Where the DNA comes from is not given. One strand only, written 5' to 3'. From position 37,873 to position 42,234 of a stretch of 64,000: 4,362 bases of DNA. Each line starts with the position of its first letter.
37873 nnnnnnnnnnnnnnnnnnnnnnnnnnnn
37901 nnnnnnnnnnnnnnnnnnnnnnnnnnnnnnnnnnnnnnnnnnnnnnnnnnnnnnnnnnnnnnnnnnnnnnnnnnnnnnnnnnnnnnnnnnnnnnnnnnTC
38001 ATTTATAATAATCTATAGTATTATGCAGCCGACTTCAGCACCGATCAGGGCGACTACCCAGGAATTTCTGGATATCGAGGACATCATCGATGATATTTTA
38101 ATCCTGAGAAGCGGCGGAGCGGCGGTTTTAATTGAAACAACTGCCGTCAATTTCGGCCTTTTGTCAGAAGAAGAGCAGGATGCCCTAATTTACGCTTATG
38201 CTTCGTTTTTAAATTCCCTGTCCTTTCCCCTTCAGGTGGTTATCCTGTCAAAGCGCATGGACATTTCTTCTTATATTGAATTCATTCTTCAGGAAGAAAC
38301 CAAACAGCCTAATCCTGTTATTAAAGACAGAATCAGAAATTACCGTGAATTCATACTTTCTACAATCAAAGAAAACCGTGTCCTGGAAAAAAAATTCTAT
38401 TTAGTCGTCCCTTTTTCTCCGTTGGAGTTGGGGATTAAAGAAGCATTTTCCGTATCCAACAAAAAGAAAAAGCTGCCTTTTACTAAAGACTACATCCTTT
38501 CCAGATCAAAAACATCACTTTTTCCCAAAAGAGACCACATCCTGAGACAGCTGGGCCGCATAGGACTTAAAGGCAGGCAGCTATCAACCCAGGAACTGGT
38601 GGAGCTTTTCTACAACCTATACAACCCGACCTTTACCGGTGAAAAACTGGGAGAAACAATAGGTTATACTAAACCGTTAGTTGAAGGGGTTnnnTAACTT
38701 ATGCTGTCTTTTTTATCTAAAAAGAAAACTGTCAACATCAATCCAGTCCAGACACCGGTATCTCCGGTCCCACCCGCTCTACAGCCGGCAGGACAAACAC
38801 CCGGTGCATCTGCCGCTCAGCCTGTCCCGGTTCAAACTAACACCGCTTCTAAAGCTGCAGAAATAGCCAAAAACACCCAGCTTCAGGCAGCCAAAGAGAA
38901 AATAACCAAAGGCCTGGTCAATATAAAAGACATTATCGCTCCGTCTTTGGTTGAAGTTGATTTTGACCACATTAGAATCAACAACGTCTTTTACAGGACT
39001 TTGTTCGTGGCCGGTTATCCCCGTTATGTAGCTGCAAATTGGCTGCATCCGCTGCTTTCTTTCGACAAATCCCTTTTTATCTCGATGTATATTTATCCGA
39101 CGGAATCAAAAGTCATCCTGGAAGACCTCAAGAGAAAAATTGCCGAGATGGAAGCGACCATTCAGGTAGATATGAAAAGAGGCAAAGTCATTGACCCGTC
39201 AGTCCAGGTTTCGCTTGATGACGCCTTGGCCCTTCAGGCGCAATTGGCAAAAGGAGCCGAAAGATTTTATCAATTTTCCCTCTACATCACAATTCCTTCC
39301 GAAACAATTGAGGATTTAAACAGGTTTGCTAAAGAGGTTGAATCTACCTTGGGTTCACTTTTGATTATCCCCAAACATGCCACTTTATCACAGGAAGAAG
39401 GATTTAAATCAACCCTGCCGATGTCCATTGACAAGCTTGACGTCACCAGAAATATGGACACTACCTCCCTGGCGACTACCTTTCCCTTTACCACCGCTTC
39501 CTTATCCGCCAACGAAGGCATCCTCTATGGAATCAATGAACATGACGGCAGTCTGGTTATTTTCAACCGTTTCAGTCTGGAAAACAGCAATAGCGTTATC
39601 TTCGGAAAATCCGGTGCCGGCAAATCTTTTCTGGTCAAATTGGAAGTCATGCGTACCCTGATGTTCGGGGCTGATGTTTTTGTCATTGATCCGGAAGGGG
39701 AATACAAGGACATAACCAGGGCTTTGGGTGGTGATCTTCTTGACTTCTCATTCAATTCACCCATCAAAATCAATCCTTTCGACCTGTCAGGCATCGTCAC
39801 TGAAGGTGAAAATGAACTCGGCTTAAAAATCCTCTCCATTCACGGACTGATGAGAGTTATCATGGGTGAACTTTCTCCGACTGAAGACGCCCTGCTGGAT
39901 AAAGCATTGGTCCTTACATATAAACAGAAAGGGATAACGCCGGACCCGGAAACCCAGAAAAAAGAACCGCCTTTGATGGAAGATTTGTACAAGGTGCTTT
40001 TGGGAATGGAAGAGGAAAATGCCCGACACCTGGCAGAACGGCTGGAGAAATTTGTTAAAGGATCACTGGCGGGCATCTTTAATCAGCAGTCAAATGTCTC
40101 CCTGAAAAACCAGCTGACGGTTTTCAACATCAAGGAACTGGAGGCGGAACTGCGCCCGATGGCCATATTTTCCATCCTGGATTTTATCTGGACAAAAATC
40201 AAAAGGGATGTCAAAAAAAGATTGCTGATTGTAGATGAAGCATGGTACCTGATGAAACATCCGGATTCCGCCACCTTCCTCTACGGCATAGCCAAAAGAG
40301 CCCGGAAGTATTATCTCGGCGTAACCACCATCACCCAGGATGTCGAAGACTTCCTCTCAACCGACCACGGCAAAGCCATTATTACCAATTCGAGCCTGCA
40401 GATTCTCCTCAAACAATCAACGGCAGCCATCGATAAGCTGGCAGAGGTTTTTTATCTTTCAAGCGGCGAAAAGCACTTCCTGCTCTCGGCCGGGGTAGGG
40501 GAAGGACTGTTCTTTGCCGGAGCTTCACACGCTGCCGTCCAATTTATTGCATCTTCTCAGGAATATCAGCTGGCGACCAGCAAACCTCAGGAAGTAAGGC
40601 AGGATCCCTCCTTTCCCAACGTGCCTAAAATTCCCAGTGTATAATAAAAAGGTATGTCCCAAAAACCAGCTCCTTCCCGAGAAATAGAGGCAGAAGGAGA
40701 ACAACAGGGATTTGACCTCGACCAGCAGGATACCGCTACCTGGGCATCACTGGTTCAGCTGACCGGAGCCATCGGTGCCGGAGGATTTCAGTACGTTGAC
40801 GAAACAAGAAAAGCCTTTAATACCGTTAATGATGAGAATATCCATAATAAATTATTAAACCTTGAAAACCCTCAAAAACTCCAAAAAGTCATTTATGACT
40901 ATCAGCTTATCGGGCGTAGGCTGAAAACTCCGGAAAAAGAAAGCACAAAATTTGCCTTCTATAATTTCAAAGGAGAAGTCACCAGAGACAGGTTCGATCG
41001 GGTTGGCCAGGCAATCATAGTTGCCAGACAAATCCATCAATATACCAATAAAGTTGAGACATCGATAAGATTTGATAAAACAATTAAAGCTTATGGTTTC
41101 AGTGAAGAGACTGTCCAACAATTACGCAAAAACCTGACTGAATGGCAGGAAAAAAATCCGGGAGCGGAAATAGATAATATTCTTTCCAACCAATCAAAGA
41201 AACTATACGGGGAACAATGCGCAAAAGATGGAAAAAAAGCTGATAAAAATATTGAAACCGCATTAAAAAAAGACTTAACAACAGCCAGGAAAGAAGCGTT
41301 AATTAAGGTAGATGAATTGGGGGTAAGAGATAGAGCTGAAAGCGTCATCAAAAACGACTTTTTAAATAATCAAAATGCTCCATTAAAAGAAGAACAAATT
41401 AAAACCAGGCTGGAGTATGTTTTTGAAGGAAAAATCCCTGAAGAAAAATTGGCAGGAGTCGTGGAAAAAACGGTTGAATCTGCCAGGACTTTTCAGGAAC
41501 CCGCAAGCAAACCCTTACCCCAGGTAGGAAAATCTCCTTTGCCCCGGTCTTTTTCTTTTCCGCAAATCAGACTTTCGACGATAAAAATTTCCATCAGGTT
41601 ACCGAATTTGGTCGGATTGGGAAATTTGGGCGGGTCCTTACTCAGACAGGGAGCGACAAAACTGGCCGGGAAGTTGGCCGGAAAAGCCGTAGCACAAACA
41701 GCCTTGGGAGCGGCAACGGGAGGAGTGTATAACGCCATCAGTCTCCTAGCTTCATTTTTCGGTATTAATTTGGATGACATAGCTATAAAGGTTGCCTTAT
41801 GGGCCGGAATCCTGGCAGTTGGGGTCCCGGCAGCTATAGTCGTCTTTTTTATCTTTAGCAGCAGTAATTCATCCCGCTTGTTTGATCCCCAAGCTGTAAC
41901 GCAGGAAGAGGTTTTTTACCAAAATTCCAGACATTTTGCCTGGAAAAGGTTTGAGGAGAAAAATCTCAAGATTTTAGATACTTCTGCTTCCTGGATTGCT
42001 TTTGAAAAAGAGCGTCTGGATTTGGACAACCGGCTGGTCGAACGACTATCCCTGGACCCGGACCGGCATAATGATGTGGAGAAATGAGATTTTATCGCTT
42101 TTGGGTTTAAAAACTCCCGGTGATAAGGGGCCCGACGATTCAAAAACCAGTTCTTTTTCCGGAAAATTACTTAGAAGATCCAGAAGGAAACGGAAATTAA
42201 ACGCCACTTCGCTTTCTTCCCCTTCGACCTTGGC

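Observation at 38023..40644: VirB4-type T4SS ATPase split into two in-frame ORFs by tandem TAA TAA stops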

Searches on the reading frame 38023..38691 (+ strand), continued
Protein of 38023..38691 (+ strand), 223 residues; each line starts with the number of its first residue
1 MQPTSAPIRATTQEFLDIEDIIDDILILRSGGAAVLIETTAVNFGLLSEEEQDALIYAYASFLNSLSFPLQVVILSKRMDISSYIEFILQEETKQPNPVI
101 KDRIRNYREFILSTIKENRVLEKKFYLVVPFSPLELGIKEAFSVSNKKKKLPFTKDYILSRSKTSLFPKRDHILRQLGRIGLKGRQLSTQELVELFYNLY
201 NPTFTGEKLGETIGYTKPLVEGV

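Call 57: predict_structure(alignment_id=A2)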
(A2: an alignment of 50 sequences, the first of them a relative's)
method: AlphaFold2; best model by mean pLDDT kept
length: 787 residues; sequences in the alignment: 50
mean_pLDDT: 76.0   pTM: 0.62
mean pLDDT of the five models: 76.0, 75.8, 75.6, 74.7, 68.1
residues with pLDDT >= 90: 116; 70-90: 443; 50-70: 166; < 50: 62
segments of 3 or more residues with pLDDT < 50: 139-145, 390-394, 436-441, 733-744, 764-787
pLDDT, mean of each block of 10 residues (from residue 1): 63 89 91 86 63 73 83 81 87 86 88 72 89 64 56 89 91 81 91 90 77 88 89 87 66 84 84 79 87 84 87 70 79 93 93 85 88 89 61 49 69 67 64 48 71 87 85 87 81 78 72 86 83 90 87 83 87 86 73 70 86 83 86 67 77 74 69 55 69 65 55 65 62 47 53 80 48 37 33
secondary structure, 60 per line:
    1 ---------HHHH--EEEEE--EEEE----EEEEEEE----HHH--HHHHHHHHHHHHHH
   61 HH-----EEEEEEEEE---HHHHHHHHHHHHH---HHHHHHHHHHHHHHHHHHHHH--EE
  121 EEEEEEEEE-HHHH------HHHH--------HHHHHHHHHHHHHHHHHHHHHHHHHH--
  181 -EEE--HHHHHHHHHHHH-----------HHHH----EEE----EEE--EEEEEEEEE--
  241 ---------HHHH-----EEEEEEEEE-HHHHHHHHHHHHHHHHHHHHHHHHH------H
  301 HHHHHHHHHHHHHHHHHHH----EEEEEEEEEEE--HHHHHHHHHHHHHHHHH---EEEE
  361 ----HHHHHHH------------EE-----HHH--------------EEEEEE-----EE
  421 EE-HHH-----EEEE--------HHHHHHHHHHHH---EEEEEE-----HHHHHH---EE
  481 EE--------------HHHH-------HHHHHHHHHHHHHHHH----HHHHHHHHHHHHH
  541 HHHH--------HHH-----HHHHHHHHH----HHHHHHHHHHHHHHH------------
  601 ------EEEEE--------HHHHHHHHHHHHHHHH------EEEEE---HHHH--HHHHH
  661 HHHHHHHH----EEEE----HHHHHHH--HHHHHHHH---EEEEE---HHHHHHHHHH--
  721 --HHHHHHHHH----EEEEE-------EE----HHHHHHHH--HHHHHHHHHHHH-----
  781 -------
elements in order (helices of 4 or more, strands of 3 or more residues): H10-13 E16-20 E23-26 E31-37 H47-62 E68-76 H80-92 H96-116 E119-129 H131-134 H141-144 H153-178 E182-184 H187-198 H210-213 E218-220 E225-227 E230-238 H250-253 E259-267 H269-293 H300-319 E324-334 H337-353 E357-360 H365-371 E408-413 E419-422 E432-435 H444-455 E459-464 H470-475 E479-482 H497-500 H508-523 H528-544 H561-569 H574-588 E607-611 H620-635 E642-646 H650-653 H656-668 E673-676 H681-687 H690-697 E701-705 H709-718 H723-731 E736-740 H754-761 H764-775

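Call 59: fold_search(model_id=the predicted structure, library=pdb)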
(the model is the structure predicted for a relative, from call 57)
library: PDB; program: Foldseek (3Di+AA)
matches with E <= 10: 313; with E <= 0.001: 50
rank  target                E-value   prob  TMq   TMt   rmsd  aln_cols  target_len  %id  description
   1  8rtd_O                4.9e-28  1.00  0.65  0.64   9.3       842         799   15  Stalk-Arches-IMC structure from the fully-assembled R388 type IV secretion system determined by cryo-EM. (released 2024-06-19)
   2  8rtd_T                9.7e-28  1.00  0.65  0.64   9.2       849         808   14  Stalk-Arches-IMC structure from the fully-assembled R388 type IV secretion system determined by cryo-EM. (released 2024-06-19)
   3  8rtd_g                4.2e-26  1.00  0.63  0.65   7.9       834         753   14  Stalk-Arches-IMC structure from the fully-assembled R388 type IV secretion system determined by cryo-EM. (released 2024-06-19)
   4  7o42_A                1.2e-24  1.00  0.62  0.53   9.9       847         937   14  TrwK/VirB4unbound trimer of dimers complex (with Hcp1) from the R388 type IV secretion system determined by cryo-EM. (released 2022-06-22)
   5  7o43_B                3.3e-24  1.00  0.63  0.63   9.6       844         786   14  TrwK/VirB4unbound dimer complex from R388 type IV secretion system determined by cryo-EM. (released 2022-06-22)
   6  8rtd_P                1.0e-23  1.00  0.60  0.62  10.4       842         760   14  Stalk-Arches-IMC structure from the fully-assembled R388 type IV secretion system determined by cryo-EM. (released 2024-06-19)
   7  8rtb_A                4.7e-23  1.00  0.61  0.64   9.6       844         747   14  Extended inner membrane complex (IMC) protomer structure (TrwM/VirB3-TrwK/VirB4-TrwI/VirB6-TrwG/VirB8-TrwE/VirB10) fro (released 2024-06-19)
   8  7o43_A                9.0e-22  1.00  0.63  0.64   9.4       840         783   14  TrwK/VirB4unbound dimer complex from R388 type IV secretion system determined by cryo-EM. (released 2022-06-22)
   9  7o41_A                2.6e-21  1.00  0.65  0.67   9.2       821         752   14  Hexameric composite model of the Inner Membrane Complex (IMC) with the Arches from the fully-assembled R388 type IV se (released 2022-06-22)
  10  8rtd_V                5.3e-21  1.00  0.57  0.62  10.6       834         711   13  Stalk-Arches-IMC structure from the fully-assembled R388 type IV secretion system determined by cryo-EM. (released 2024-06-19)
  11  7o41_B                2.2e-20  1.00  0.55  0.62  11.2       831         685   12  Hexameric composite model of the Inner Membrane Complex (IMC) with the Arches from the fully-assembled R388 type IV se (released 2022-06-22)
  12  7o42_E                2.2e-19  1.00  0.63  0.54   9.5       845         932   14  TrwK/VirB4unbound trimer of dimers complex (with Hcp1) from the R388 type IV secretion system determined by cryo-EM. (released 2022-06-22)
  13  8rtb_B                4.3e-19  1.00  0.52  0.61  11.9       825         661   12  Extended inner membrane complex (IMC) protomer structure (TrwM/VirB3-TrwK/VirB4-TrwI/VirB6-TrwG/VirB8-TrwE/VirB10) fro (released 2024-06-19)
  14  4ag6_B                8.4e-19  1.00  0.41  0.81   3.6       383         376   31  Structure of VirB4 of Thermoanaerobacter pseudethanolicus (released 2012-07-04)
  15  4ag5_B                8.8e-19  1.00  0.40  0.81   3.6       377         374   32  Structure of VirB4 of Thermoanaerobacter pseudethanolicus (released 2012-07-04)
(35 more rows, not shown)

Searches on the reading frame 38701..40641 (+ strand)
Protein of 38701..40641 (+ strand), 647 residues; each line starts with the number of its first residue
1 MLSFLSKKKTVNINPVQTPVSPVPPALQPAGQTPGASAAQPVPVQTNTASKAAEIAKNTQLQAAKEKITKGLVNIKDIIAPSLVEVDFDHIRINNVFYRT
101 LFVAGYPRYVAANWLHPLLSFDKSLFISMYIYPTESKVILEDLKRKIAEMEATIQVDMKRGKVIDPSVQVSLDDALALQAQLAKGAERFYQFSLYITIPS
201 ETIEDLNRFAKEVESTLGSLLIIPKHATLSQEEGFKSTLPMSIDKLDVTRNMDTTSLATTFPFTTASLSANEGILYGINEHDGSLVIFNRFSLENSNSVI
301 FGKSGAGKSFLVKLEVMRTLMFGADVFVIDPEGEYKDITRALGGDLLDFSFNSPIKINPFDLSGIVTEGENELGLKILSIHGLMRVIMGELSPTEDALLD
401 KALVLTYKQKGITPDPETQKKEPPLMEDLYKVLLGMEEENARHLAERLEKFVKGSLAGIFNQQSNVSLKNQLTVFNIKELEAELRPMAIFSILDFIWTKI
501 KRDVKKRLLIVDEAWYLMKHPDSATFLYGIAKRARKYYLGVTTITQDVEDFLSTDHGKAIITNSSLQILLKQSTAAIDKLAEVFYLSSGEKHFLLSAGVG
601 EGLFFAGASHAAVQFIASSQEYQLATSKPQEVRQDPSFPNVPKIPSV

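Call 3: search_protein_families(library=pfam, proteins=[window:38701-40641:+], max_evalue=0.1)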
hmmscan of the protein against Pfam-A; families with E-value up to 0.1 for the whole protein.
window:38701-40641:+ (647 aa): 6 families
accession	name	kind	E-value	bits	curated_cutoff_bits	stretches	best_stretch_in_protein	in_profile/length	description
PF19044.6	P-loop_TraG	-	1.6e-26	93.4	25.8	1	292-597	26-345/413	TraG P-loop domain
PF12846.13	AAA_10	-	5.5e-16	59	27.5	1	294-560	20-295/362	AAA-like domain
PF01935.23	DUF87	-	8.9e-10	39.5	23.2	1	300-404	28-121/220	Helicase HerA, central domain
PF01637.24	ATPase_2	-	0.0094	16.2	33.2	0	470-525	80-129/225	ATPase domain predominantly from Archaea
PF13401.12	AAA_22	-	0.038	14.8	27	0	297-315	7-25/130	AAA domain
PF03135.19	CagE_TrbE_VirB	-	0.064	13.6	21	0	174-243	127-199/204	CagE, TrbE, VirB family, component of type IV transporter system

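Call 4: search_protein_families(library=ncbifam, proteins=[window:38701-40641:+], max_evalue=0.1)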
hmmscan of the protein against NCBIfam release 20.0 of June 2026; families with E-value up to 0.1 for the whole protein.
window:38701-40641:+ (647 aa): 20 families
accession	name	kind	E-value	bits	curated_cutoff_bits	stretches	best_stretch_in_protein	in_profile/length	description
NF045971.1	conju_CD1110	equivalog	8.5e-120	401.2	325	1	58-609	170-730/752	VirB4-like conjugal transfer ATPase, CD1110 family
NF045975.1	VirB4_plasma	equivalog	6.3e-81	272.3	590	1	59-609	279-876/894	Mbov_0397 family ICE element conjugal transfer ATPase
TIGR02746.1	TraC-F-type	equivalog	9.3e-57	192.5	567.05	1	112-631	242-775/800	type IV secretion system protein TraC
TIGR00929.1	VirB4_CagE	subfamily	4.7e-44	150.8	643.1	1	94-596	238-726/792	VirB4 family type IV secretion/conjugal transfer ATPase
NF010278.0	PRK13721.1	subfamily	2.5e-18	65.4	1177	1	287-580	470-769/874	type IV secretion system protein TraC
TIGR03783.1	Bac_Flav_CT_G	subfamily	9e-18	63.5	261.55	1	290-597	433-760/829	TraG family conjugative transposon ATPase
NF041017.1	DNA_import_CedB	equivalog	4.8e-16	58.5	700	1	184-551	166-519/590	DNA import protein CedB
NF010473.0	PRK13898.1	equivalog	3.9e-13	48.3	1050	1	189-592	336-729/801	type IV secretion system ATPase VirB4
NF010447.0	PRK13873.1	equivalog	8.4e-11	40.5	1020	1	298-584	444-716/815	conjugal transfer protein TrbE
NF042935.1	SCO6880_fam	subfamily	1.9e-08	33.7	60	1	80-242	312-476/477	SCO6880 family protein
NF052333.1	ATPase_TcpF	exception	1.3e-06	26.7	1100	1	127-337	284-504/813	conjugal transfer ATPase TcpF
NF053655.1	CedD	equivalog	5.3e-06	25.4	600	1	300-363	226-285/527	DNA-translocating ATPase CedD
TIGR03744.1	traC_PFL_4706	equivalog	2.5e-05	22.3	520.6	1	439-604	659-829/892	conjugative transfer ATPase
NF010404.0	PRK13830.1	subfamily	0.00038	18.3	810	0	452-550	598-697/818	conjugal transfer protein TrbE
NF038214.1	IS21_help_AAA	equivalog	0.0024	17.6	200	0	290-312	85-107/232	IS21-like element helper ATPase IstB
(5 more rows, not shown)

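Call 25: search_solved_structures(query=window:38701-40641:+, max_evalue=0.001, show_alignments=0)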
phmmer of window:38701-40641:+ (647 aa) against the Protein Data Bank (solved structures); distinct sequences matched with E-value up to 0.001: 1.
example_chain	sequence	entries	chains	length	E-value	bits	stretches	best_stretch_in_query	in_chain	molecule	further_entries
4ag5_A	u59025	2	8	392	5.9e-45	157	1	267-626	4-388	TYPE IV SECRETORY PATHWAY VIRB4 COMPONENTS-LIKE PROTEIN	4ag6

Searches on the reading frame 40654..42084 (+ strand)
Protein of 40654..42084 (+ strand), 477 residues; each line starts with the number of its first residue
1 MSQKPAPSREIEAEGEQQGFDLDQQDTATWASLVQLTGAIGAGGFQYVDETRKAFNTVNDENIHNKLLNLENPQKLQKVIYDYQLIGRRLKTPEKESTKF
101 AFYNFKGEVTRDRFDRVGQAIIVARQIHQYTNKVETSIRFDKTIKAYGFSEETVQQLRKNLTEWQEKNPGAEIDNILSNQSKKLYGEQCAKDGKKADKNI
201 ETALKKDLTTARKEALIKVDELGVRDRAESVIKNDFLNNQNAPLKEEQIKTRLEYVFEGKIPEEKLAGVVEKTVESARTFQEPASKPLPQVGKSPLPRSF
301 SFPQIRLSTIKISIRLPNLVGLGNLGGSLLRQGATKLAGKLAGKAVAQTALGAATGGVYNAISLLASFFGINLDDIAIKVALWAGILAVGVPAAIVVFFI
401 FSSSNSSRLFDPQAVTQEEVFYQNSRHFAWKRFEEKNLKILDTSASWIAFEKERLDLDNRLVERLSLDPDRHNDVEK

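Call 3: search_protein_families(library=pfam, proteins=[window:40654-42084:+], max_evalue=0.1)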
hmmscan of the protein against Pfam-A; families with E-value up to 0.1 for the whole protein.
window:40654-42084:+ (477 aa): 0 families

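Call 4: search_protein_families(library=ncbifam, proteins=[window:40654-42084:+], max_evalue=0.1)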
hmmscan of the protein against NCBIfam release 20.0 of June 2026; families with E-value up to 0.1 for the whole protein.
window:40654-42084:+ (477 aa): 1 family
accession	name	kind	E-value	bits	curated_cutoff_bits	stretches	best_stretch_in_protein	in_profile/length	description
NF005448.0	PRK07037.1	equivalog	0.0091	15.5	190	1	200-257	10-67/186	RNA polymerase factor sigma-70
